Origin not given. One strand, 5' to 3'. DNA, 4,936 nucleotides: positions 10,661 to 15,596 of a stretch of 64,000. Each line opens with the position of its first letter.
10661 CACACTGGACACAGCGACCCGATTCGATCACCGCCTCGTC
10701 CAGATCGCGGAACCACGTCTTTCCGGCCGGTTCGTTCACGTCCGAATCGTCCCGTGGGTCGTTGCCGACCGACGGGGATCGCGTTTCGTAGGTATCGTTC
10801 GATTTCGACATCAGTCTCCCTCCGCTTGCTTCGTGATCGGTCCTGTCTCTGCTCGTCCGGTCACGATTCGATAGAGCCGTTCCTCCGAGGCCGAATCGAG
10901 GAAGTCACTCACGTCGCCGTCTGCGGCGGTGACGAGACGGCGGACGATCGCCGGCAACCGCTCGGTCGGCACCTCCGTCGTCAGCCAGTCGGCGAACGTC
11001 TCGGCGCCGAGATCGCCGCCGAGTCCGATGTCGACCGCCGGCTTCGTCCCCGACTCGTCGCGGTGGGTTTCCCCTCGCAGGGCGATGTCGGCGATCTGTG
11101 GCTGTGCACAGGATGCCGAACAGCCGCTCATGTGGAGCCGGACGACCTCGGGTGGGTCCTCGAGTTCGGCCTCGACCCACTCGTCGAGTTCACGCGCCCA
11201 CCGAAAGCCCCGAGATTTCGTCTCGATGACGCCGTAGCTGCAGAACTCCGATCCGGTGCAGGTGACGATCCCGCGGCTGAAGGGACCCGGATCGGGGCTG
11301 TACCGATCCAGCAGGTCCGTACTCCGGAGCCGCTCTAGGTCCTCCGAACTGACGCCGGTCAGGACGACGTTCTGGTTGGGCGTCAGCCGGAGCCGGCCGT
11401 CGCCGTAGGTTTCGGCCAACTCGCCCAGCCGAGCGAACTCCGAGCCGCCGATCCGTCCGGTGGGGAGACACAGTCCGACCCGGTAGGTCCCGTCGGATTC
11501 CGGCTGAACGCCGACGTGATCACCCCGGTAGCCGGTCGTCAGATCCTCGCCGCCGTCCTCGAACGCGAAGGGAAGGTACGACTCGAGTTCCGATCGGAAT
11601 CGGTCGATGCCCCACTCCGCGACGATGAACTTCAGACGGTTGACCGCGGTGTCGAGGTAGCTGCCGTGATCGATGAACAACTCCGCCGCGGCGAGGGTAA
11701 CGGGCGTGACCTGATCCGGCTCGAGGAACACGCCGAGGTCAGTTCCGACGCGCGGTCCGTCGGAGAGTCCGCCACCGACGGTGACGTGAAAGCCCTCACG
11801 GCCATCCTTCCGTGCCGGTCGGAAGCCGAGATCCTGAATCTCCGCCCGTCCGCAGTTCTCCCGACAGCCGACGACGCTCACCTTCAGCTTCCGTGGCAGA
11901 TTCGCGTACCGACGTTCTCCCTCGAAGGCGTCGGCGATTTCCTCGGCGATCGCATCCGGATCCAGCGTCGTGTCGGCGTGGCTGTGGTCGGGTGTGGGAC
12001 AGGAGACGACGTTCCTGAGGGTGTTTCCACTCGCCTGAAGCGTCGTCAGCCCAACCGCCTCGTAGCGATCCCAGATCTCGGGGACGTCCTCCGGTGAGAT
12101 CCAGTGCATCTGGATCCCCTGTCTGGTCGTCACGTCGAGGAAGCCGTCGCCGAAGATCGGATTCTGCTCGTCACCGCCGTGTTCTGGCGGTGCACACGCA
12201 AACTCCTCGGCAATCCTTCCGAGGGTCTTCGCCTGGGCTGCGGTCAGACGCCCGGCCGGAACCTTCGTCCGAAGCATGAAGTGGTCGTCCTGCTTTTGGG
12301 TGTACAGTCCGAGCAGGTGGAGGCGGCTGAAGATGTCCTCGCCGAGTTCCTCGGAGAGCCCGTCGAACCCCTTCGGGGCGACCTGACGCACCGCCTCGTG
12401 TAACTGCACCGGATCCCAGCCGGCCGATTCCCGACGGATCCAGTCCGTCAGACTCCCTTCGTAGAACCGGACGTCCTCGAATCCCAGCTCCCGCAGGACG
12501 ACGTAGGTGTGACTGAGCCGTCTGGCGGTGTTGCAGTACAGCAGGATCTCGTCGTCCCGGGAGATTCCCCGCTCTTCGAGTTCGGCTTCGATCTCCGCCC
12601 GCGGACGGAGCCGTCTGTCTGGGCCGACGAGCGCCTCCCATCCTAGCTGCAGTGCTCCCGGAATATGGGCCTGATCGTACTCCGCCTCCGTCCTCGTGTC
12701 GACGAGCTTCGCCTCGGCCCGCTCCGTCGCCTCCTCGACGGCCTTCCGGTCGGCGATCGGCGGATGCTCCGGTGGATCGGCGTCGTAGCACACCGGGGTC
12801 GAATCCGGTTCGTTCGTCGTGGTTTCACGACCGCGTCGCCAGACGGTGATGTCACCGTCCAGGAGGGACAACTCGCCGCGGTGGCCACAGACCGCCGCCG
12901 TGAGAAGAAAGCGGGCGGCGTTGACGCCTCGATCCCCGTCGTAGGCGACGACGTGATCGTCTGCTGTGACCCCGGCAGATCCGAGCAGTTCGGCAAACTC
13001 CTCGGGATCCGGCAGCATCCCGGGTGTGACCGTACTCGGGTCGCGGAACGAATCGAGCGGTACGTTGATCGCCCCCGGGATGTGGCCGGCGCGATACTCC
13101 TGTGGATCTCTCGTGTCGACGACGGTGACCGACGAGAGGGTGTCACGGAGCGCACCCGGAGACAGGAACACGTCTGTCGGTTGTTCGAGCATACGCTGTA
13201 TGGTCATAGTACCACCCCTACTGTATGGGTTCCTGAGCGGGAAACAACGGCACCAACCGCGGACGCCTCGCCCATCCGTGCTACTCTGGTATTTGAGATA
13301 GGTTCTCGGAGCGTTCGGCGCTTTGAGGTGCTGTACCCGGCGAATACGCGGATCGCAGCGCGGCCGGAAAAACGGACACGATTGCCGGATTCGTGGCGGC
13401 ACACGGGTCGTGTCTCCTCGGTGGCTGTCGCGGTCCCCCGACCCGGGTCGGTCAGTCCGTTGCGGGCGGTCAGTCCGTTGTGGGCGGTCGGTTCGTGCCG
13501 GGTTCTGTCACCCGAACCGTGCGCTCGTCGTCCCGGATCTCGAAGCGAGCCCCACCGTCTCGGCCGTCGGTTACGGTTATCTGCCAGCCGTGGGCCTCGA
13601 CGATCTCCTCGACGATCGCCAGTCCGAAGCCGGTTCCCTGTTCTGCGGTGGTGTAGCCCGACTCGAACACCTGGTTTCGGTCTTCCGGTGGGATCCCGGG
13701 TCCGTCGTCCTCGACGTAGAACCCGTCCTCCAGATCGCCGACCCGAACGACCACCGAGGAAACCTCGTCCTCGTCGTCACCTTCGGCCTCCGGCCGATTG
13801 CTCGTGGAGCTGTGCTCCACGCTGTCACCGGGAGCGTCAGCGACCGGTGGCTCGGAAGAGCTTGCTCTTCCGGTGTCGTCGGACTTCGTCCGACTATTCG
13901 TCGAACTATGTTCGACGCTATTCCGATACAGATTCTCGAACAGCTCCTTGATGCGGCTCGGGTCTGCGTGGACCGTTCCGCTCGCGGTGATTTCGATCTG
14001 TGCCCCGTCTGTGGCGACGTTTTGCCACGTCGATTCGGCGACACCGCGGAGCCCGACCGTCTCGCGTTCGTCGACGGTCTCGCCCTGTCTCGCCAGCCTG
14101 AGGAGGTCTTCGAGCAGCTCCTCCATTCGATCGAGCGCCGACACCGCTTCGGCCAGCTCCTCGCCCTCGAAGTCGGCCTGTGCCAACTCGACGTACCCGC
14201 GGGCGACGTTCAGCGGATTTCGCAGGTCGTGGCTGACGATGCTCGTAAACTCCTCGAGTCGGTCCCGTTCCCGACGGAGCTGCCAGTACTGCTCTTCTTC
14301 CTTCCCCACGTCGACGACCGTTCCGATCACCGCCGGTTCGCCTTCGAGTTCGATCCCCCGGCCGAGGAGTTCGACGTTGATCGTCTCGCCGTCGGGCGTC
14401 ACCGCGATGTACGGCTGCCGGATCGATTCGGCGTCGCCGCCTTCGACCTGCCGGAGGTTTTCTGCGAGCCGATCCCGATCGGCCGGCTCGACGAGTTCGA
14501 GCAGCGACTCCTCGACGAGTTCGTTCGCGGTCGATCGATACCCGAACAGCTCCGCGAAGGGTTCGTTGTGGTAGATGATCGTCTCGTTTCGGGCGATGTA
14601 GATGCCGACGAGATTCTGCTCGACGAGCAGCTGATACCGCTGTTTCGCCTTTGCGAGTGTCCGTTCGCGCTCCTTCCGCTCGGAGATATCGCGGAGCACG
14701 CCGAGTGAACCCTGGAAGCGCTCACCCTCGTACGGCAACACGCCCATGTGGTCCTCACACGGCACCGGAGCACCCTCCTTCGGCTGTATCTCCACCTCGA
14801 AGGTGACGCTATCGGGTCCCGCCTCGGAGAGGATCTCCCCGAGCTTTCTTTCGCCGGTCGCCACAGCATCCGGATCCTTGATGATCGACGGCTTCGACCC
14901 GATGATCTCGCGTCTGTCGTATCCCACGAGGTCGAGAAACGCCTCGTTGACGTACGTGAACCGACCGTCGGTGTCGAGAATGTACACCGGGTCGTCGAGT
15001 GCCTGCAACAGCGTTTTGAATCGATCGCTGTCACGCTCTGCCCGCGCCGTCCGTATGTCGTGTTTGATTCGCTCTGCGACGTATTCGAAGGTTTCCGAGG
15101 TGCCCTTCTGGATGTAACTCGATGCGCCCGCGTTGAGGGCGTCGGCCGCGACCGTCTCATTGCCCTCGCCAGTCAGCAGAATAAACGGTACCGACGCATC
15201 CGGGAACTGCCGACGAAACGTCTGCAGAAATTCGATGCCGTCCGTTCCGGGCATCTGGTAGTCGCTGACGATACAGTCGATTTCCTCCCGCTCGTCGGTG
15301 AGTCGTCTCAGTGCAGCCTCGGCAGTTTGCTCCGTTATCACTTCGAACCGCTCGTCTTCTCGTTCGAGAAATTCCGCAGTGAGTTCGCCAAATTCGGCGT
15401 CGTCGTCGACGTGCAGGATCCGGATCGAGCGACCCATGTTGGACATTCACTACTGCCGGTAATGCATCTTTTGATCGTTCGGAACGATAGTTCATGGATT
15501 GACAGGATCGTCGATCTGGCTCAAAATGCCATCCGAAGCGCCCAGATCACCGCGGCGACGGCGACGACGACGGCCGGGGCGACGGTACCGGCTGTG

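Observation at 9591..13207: Rhodanese-sulfite reductase fusion translationally coupled to an FrhB/FpoF-like subunit: candidate split F420-dependent thiosulfate-to-sulfide module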

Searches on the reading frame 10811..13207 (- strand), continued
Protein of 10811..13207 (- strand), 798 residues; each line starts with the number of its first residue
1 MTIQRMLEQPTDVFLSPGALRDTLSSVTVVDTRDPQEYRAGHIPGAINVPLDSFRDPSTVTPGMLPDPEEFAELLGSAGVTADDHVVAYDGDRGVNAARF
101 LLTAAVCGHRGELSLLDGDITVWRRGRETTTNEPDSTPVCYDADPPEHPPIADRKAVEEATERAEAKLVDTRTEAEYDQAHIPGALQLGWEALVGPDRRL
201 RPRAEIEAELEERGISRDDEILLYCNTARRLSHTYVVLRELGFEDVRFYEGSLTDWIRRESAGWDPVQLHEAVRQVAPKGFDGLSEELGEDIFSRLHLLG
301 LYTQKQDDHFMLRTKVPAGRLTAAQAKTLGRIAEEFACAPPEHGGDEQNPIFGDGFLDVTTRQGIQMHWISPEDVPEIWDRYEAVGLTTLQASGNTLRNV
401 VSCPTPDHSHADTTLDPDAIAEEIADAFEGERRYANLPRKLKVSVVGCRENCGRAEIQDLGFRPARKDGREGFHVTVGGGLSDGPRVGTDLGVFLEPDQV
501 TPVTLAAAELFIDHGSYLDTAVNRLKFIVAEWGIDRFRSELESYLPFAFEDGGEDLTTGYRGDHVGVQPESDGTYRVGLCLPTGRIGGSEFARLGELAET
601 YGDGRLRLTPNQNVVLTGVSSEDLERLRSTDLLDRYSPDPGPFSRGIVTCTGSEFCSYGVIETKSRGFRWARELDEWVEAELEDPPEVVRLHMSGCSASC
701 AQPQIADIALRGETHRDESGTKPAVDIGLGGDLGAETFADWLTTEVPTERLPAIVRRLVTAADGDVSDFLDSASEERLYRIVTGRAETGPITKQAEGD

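Call 48: find_encoding_contigs(protein=P0119, flank=5000, max_places=2)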
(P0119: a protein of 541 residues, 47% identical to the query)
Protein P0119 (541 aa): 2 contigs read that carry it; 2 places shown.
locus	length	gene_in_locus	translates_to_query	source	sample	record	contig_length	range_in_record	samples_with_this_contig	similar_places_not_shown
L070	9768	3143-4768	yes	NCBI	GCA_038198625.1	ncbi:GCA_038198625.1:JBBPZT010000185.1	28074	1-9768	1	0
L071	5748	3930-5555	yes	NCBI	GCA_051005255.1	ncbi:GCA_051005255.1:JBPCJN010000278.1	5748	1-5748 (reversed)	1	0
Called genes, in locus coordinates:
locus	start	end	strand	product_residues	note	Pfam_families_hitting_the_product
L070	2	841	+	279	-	?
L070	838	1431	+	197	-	PF01983:CofC, PF12804:NTP_transf_3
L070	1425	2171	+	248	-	PF01996:F420_ligase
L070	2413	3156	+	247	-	PF01507:PAPS_reduct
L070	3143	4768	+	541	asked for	PF03460:NIR_SIR_ferr, PF01077:NIR_SIR, PF03460:NIR_SIR_ferr, PF01077:NIR_SIR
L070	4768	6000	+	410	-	PF12838:Fer4_7 (weak), PF12797:Fer4_2 (weak), PF00037:Fer4 (weak), PF12837:Fer4_6 (weak), PF13237:Fer4_10, PF14697:Fer4_21, PF04422:FrhB_FdhB_N, PF04432:FrhB_FdhB_C, +3 more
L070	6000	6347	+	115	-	-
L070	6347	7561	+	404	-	PF14306:PUA_2, PF01747:ATP-sulfurylase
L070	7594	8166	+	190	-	PF01583:APS_kinase, PF13238:AAA_18 (faint), PF13671:AAA_33 (weak)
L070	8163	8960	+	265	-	PF01925:TauE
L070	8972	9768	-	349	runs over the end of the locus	PF04389:Peptidase_M28 (faint), PF05343:Peptidase_M42, PF01546:Peptidase_M20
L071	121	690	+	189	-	PF28549:NDPSase_N, PF00293:NUDIX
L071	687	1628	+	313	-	PF01933:CofD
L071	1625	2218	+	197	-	PF01983:CofC, PF12804:NTP_transf_3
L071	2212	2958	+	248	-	PF01996:F420_ligase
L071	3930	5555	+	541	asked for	PF03460:NIR_SIR_ferr, PF01077:NIR_SIR, PF03460:NIR_SIR_ferr, PF01077:NIR_SIR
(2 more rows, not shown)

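Call 87: predict_structure(alignment_id=A1)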
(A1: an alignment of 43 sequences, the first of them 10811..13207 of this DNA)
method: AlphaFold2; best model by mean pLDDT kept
length: 798 residues; sequences in the alignment: 43
mean_pLDDT: 89.1   pTM: 0.80
mean pLDDT of the five models: 89.1, 88.5, 87.9, 87.3, 86.8
residues with pLDDT >= 90: 549; 70-90: 185; 50-70: 42; < 50: 22
segments of 3 or more residues with pLDDT < 50: 1-4, 58-60, 788-790, 792-798
pLDDT, mean of each block of 10 residues (from residue 1): 47 90 95 95 97 67 73 95 97 94 93 96 95 90 88 88 91 82 90 95 96 94 85 94 92 73 85 96 90 88 90 93 98 96 86 92 95 97 96 71 72 77 91 73 88 91 94 94 88 97 92 62 77 93 96 88 87 93 96 98 96 96 96 94 97 91 95 97 93 92 96 92 95 91 94 96 91 92 71 39
secondary structure, 60 per line:
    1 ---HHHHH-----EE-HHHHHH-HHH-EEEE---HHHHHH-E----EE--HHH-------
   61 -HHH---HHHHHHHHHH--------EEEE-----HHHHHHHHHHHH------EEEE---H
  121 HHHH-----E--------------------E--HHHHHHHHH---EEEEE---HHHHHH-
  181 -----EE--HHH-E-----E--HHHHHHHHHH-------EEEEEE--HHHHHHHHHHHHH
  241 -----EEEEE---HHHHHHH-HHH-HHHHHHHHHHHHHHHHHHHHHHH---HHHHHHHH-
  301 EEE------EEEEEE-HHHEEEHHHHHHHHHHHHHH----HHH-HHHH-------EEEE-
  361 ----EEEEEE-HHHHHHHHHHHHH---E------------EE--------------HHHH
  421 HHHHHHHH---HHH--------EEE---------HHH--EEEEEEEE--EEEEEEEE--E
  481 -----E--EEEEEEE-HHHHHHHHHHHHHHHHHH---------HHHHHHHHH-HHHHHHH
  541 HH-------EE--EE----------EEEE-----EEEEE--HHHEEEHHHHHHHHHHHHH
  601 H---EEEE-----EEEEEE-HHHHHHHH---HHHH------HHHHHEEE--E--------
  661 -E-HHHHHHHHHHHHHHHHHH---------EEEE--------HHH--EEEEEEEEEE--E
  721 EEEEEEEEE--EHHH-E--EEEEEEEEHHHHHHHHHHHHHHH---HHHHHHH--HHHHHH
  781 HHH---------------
elements in order (helices of 4 or more, strands of 3 or more residues): H4-8 H17-22 E28-31 H35-40 H68-77 E86-89 H95-106 E113-116 H120-124 H154-162 E166-170 H174-179 H203-212 E220-225 H228-240 E246-250 H254-260 H266-288 H292-299 E301-303 E310-315 E320-322 H323-336 H345-348 E356-359 E365-370 H372-384 H417-428 E443-445 E460-467 E470-477 E489-495 H497-514 H524-532 H534-542 E566-569 E575-579 E585-587 H588-601 E605-608 E614-619 H621-628 H632-635 H642-646 E647-649 H664-681 E691-694 E708-717 E720-729 E740-747 H748-762 H766-772 H775-783

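Call 91: search_protein_representatives(protein=window:10811-13207:-)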
Query: 798 residues. Proteins with E-value up to 0.001 (for the whole library): 12335; up to 1e-10: 4674; up to 1e-30: 594. The best 150 are listed.
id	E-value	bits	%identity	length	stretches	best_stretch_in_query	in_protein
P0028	0.0e+00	1039.5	63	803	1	12-777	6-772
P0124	8.3e-154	530.4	50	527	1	264-783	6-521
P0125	7.3e-125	434.7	46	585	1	275-770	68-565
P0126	3.9e-119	415.7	48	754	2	293-681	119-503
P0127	1.9e-109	383.7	42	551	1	264-773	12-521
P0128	2.4e-108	380.1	41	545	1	266-763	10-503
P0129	3.0e-103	363.2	39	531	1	266-766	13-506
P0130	1.6e-99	350.9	40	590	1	268-765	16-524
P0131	4.1e-93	329.7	44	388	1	290-665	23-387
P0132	8.0e-85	302.3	38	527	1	278-756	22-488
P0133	6.1e-83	296.0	40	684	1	265-760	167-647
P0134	1.4e-81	291.5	38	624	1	291-759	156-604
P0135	8.2e-81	289.0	40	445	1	301-666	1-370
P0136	9.7e-81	288.7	37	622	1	280-789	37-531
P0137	1.9e-80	287.8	41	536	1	352-749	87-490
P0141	9.8e-78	278.8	37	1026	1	294-760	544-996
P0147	1.6e-75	271.5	38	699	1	289-760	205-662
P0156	9.0e-72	259.1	37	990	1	286-758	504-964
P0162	2.6e-67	244.3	35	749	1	286-759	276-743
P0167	1.7e-65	238.3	35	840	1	258-735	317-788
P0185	1.3e-62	228.8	35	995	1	290-735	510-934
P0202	1.8e-58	215.1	35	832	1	250-755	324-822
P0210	5.9e-57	210.1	34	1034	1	294-751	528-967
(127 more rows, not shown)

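Call 92: search_protein_families(library=pfam, proteins=[P0141, P0156, P0185, P0210, P0167, P0202, P0162, P0133, P0147, P0126], max_evalue=0.00001)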
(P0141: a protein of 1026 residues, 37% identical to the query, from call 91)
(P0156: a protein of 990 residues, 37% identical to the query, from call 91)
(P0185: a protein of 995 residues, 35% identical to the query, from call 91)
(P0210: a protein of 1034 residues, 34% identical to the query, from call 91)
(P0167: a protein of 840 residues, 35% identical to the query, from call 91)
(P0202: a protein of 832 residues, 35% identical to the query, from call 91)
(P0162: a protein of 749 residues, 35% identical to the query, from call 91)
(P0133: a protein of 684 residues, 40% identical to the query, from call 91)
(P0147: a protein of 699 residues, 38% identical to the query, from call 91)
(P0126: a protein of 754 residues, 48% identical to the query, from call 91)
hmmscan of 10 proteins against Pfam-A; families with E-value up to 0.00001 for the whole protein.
P0141 (1026 aa): 6 families
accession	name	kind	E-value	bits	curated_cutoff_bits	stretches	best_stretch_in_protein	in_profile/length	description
PF01077.27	NIR_SIR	-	1.2e-53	181.2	27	2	629-784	2-154/158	Nitrite and sulphite reductase 4Fe-4S domain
PF07992.20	Pyr_redox_2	-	7.8e-52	176.9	26.1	1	5-291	2-278/291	Pyridine nucleotide-disulphide oxidoreductase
PF03460.22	NIR_SIR_ferr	-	1.8e-38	130.5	24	2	556-620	4-69/69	Nitrite/Sulfite reductase ferredoxin-like half domain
PF00070.33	Pyr_redox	-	2e-15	57.5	22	1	154-233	1-81/82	Pyridine nucleotide-disulphide oxidoreductase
PF04324.20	Fer2_BFD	-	2.3e-13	50.7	26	1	426-473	2-49/50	BFD-like [2Fe-2S] binding domain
PF18267.7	Rubredoxin_C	-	2.5e-12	47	25.9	1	326-384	2-59/70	Rubredoxin NAD+ reductase C-terminal domain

P0156 (990 aa): 7 families
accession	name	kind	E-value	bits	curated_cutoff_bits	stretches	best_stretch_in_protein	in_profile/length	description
PF07992.20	Pyr_redox_2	-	1.5e-55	189.2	26.1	1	4-298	2-288/291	Pyridine nucleotide-disulphide oxidoreductase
PF01077.27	NIR_SIR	-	2.3e-50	170.6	27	1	597-755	2-157/158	Nitrite and sulphite reductase 4Fe-4S domain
PF03460.22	NIR_SIR_ferr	-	5.8e-38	128.9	24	2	777-838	2-64/69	Nitrite/Sulfite reductase ferredoxin-like half domain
PF00070.33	Pyr_redox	-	3.2e-17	63.2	22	1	146-223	2-80/82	Pyridine nucleotide-disulphide oxidoreductase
PF18267.7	Rubredoxin_C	-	5.5e-16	58.7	25.9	1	317-382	4-68/70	Rubredoxin NAD+ reductase C-terminal domain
PF04324.20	Fer2_BFD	-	5.5e-10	39.9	26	1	412-461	1-49/50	BFD-like [2Fe-2S] binding domain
PF13738.12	Pyr_redox_3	-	1.7e-06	27.9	30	1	91-274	117-305/305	Pyridine nucleotide-disulphide oxidoreductase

P0185 (995 aa): 8 families
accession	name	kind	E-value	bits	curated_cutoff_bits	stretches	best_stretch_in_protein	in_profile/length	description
PF07992.20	Pyr_redox_2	-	4.5e-59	200.7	26.1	1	1-284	1-278/291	Pyridine nucleotide-disulphide oxidoreductase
PF01077.27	NIR_SIR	-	4.7e-50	169.5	27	2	599-751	2-155/158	Nitrite and sulphite reductase 4Fe-4S domain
PF03460.22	NIR_SIR_ferr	-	1.2e-35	121.5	24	2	525-589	3-68/69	Nitrite/Sulfite reductase ferredoxin-like half domain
PF00070.33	Pyr_redox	-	1.5e-19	70.7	22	1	147-226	1-81/82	Pyridine nucleotide-disulphide oxidoreductase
PF18267.7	Rubredoxin_C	-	3.3e-17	62.7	25.9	1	318-384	3-69/70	Rubredoxin NAD+ reductase C-terminal domain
PF04324.20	Fer2_BFD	-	5.7e-16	59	26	1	415-464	1-49/50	BFD-like [2Fe-2S] binding domain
PF13738.12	Pyr_redox_3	-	2.8e-09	37.1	30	1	88-276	111-305/305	Pyridine nucleotide-disulphide oxidoreductase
PF13454.12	NAD_binding_9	-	1.9e-06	28.4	21.8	0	4-44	1-38/155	FAD-NAD(P)-binding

P0210 (1034 aa): 9 families
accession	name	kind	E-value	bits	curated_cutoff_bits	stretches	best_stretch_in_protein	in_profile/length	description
PF07992.20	Pyr_redox_2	-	1.3e-63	215.6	26.1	1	8-284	3-278/291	Pyridine nucleotide-disulphide oxidoreductase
PF01077.27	NIR_SIR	-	7.4e-57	191.6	27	2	613-766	2-157/158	Nitrite and sulphite reductase 4Fe-4S domain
PF03460.22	NIR_SIR_ferr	-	7.6e-40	134.9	24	2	787-851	1-66/69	Nitrite/Sulfite reductase ferredoxin-like half domain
PF00070.33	Pyr_redox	-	1.1e-19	71.1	22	1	149-229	1-81/82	Pyridine nucleotide-disulphide oxidoreductase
PF04324.20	Fer2_BFD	-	4.4e-13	49.8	26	1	426-474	1-48/50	BFD-like [2Fe-2S] binding domain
PF13738.12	Pyr_redox_3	-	1.9e-09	37.6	30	1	100-258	121-281/305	Pyridine nucleotide-disulphide oxidoreductase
PF01266.30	DAO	-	3.1e-09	37.3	27.9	0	188-258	147-217/353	FAD dependent oxidoreductase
PF13454.12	NAD_binding_9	-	2e-07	31.5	21.8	0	9-43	1-34/155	FAD-NAD(P)-binding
PF18267.7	Rubredoxin_C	-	4.2e-07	30.3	25.9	1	319-391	2-69/70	Rubredoxin NAD+ reductase C-terminal domain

P0167 (840 aa): 2 families
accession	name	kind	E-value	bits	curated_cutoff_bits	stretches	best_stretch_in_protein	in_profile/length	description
PF01077.27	NIR_SIR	-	1.8e-58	196.9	27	2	449-598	2-152/158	Nitrite and sulphite reductase 4Fe-4S domain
PF03460.22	NIR_SIR_ferr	-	5.2e-38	129.1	24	2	378-439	7-68/69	Nitrite/Sulfite reductase ferredoxin-like half domain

P0202 (832 aa): 6 families
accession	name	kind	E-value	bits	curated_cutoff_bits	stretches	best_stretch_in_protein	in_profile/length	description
PF03460.22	NIR_SIR_ferr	-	4.1e-35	119.8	24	2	373-437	3-68/69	Nitrite/Sulfite reductase ferredoxin-like half domain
PF07992.20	Pyr_redox_2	-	2.1e-28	100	26.1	1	2-125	154-278/291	Pyridine nucleotide-disulphide oxidoreductase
PF01077.27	NIR_SIR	-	3.8e-28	98.4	27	1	448-558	3-110/158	Nitrite and sulphite reductase 4Fe-4S domain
PF18267.7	Rubredoxin_C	-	9.5e-14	51.6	25.9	1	163-230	2-68/70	Rubredoxin NAD+ reductase C-terminal domain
PF00070.33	Pyr_redox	-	1.8e-12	48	22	1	2-71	11-81/82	Pyridine nucleotide-disulphide oxidoreductase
PF04324.20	Fer2_BFD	-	3.8e-11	43.6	26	1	266-313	2-49/50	BFD-like [2Fe-2S] binding domain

P0162 (749 aa): 3 families
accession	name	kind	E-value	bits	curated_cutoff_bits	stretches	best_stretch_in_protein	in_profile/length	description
PF01077.27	NIR_SIR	-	6.6e-43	146.3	27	1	369-525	2-155/158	Nitrite and sulphite reductase 4Fe-4S domain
PF03460.22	NIR_SIR_ferr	-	2e-38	130.4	24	2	557-616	6-65/69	Nitrite/Sulfite reductase ferredoxin-like half domain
PF07992.20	Pyr_redox_2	-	3.9e-21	76.2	26.1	2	165-218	226-278/291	Pyridine nucleotide-disulphide oxidoreductase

P0133 (684 aa): 2 families
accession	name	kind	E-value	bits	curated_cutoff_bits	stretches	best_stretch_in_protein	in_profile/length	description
PF01077.27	NIR_SIR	-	2e-61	206.5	27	2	280-430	2-153/158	Nitrite and sulphite reductase 4Fe-4S domain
PF03460.22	NIR_SIR_ferr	-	3.8e-37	126.3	24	2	206-271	2-69/69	Nitrite/Sulfite reductase ferredoxin-like half domain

P0147 (699 aa): 4 families
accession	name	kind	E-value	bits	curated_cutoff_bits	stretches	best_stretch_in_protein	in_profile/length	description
PF01077.27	NIR_SIR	-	2.5e-50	170.5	27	2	295-453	2-157/158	Nitrite and sulphite reductase 4Fe-4S domain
PF03460.22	NIR_SIR_ferr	-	6.4e-42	141.6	24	2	475-537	3-66/69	Nitrite/Sulfite reductase ferredoxin-like half domain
PF04324.20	Fer2_BFD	-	2.7e-13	50.4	26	1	92-139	2-49/50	BFD-like [2Fe-2S] binding domain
PF18267.7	Rubredoxin_C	-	8.6e-08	32.5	25.9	1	12-58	20-68/70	Rubredoxin NAD+ reductase C-terminal domain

P0126 (754 aa): 2 families
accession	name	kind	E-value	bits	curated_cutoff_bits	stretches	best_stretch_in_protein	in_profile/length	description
PF01077.27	NIR_SIR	-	2.2e-53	180.4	27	1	215-365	1-153/158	Nitrite and sulphite reductase 4Fe-4S domain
PF03460.22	NIR_SIR_ferr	-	3.1e-34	117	24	2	128-206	1-68/69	Nitrite/Sulfite reductase ferredoxin-like half domain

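Call 93: fold_search(model_id=the predicted structure, library=pdb)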
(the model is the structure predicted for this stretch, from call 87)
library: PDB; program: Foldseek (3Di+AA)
matches with E <= 10: 404; with E <= 0.001: 107
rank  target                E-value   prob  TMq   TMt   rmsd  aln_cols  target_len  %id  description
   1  1zj8_A                2.0e-41  1.00  0.58  0.83   2.7       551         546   30  Structure of Mycobacterium tuberculosis NirA protein (released 2005-05-31)
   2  3b0n                  3.0e-41  1.00  0.55  0.81   3.0       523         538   30  Q448K mutant of assimilatory nitrite reductase (Nii3) from tobbaco leaf (released 2012-02-22)
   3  3b0m                  3.4e-41  1.00  0.56  0.82   3.1       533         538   30  M175K mutant of assimilatory nitrite reductase (Nii3) from tobbaco leaf (released 2012-02-22)
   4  3b0j                  5.0e-41  1.00  0.56  0.82   3.2       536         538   29  M175E mutant of assimilatory nitrite reductase (Nii3) from tobbaco leaf (released 2012-02-22)
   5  2akj                  9.2e-41  1.00  0.57  0.83   3.2       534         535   29  Structure of spinach nitrite reductase (released 2006-01-24)
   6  3b0l                  1.3e-40  1.00  0.56  0.82   3.2       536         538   30  M175G mutant of assimilatory nitrite reductase (Nii3) from tobbaco leaf (released 2012-02-22)
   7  3vlx                  1.6e-40  1.00  0.56  0.82   3.2       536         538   30  Assimilatory nitrite reductase (Nii3) - N226K mutant - ligand free form from tobacco leaf (released 2012-09-26)
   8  3b0g                  1.8e-40  1.00  0.56  0.82   3.2       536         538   29  Assimilatory nitrite reductase (Nii3) from tobbaco leaf (released 2012-02-22)
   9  3b0h_B                3.2e-39  1.00  0.55  0.80   3.3       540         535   30  Assimilatory nitrite reductase (Nii4) from tobbaco root (released 2012-02-22)
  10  3b0h_A                9.8e-39  1.00  0.56  0.82   2.9       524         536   31  Assimilatory nitrite reductase (Nii4) from tobbaco root (released 2012-02-22)
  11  5h92_B                2.8e-32  1.00  0.56  0.76   4.0       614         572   22  Crystal structure of the complex between maize Sulfite Reductase and ferredoxin in the form-3 crystal (released 2016-04-13)
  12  5h8y_B                2.1e-31  1.00  0.56  0.77   3.8       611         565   21  Crystal structure of the complex between maize sulfite reductase and ferredoxin in the form-2 crystal (released 2016-04-13)
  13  5h92_A                2.8e-31  1.00  0.55  0.76   3.9       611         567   22  Crystal structure of the complex between maize Sulfite Reductase and ferredoxin in the form-3 crystal (released 2016-04-13)
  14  5h8y_D                3.5e-31  1.00  0.54  0.75   4.8       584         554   23  Crystal structure of the complex between maize sulfite reductase and ferredoxin in the form-2 crystal (released 2016-04-13)
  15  5h8y_A                4.6e-31  1.00  0.54  0.74   4.7       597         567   22  Crystal structure of the complex between maize sulfite reductase and ferredoxin in the form-2 crystal (released 2016-04-13)
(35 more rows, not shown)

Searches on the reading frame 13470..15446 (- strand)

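Call 10: search_protein_families(library=pfam, proteins=[window:13470-15446:-], max_evalue=0.0001)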
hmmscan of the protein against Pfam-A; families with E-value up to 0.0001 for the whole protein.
window:13470-15446:- (658 aa): 8 families
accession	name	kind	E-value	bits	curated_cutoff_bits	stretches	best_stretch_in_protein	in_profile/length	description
PF13426.13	PAS_9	-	5.7e-26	91.2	27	2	152-256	2-103/103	PAS domain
PF00989.32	PAS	-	8.1e-25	87.5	22.6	2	142-254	2-113/113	PAS fold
PF13188.13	PAS_8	-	4.5e-20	71.2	21.8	2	142-183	2-44/65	PAS domain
PF00072.30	Response_reg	-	4.6e-19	69.1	30.2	1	10-116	1-101/111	Response regulator receiver domain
PF08448.16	PAS_4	-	3e-18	66.5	23.1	1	148-259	2-110/110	PAS fold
PF02518.31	HATPase_c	-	1.1e-17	64.8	26.4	1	495-638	2-106/111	Histidine kinase-, DNA gyrase B-, and HSP90-like ATPase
PF00512.31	HisKA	-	6.5e-14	52.2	26.9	1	397-455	2-64/66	His Kinase A (phospho-acceptor) domain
PF08447.18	PAS_3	-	9.4e-12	45.5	25.6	1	290-376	1-88/89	PAS fold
